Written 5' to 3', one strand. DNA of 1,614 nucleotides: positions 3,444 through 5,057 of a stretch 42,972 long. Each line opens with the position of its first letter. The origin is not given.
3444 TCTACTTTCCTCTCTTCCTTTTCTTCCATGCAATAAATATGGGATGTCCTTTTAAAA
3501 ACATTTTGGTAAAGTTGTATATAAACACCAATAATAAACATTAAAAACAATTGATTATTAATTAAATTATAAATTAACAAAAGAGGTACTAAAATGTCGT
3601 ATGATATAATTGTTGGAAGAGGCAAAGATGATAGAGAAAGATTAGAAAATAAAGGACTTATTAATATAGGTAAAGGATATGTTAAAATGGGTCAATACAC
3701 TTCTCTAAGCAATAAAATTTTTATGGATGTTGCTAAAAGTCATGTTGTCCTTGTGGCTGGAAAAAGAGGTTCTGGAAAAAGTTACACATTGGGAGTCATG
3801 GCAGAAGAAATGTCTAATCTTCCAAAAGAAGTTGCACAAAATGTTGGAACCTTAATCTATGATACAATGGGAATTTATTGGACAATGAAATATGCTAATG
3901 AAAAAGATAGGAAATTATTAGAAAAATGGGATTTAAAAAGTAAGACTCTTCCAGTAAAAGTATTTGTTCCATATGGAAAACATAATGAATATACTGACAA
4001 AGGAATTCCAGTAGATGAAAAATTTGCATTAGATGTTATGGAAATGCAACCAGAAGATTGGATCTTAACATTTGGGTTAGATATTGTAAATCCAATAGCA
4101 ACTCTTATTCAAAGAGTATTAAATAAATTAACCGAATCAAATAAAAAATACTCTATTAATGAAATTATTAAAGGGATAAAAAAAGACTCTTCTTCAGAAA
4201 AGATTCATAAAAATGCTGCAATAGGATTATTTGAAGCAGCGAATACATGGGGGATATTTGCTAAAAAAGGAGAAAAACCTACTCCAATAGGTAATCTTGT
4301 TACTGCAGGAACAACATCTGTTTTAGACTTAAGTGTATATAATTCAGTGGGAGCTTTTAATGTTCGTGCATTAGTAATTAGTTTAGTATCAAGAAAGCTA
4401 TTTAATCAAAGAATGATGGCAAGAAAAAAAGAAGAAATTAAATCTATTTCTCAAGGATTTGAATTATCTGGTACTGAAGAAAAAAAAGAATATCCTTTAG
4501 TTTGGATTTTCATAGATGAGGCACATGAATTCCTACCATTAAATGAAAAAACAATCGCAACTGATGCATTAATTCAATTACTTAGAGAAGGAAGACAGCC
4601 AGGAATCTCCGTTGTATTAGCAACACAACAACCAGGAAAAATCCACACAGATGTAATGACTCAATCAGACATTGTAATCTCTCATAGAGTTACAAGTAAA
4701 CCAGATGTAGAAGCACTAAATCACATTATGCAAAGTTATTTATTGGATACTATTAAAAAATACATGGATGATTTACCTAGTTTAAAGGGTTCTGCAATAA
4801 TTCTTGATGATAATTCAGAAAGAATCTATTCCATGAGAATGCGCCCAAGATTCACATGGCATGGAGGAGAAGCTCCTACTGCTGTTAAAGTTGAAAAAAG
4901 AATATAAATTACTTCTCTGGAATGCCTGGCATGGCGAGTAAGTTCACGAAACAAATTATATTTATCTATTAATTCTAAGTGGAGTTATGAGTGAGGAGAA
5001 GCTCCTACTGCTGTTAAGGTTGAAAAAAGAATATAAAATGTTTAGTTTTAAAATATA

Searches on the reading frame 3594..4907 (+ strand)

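Call 25: search_protein_families(library=pfam, proteins=[window:3594-4907:+], max_evalue=0.00001)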
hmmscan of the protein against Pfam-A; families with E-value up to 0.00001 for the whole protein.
window:3594-4907:+ (437 aa): 3 families
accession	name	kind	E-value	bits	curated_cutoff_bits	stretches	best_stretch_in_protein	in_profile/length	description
PF01935.23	DUF87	-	3.3e-11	44.2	23.2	1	49-247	23-202/220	Helicase HerA, central domain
PF05872.18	HerA_C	-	6.5e-07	28.8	22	0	298-382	254-339/502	Helicase HerA-like C-terminal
PF05707.18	Zot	-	3.3e-06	27.2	20.3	0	304-364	84-145/197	Zonular occludens toxin (Zot)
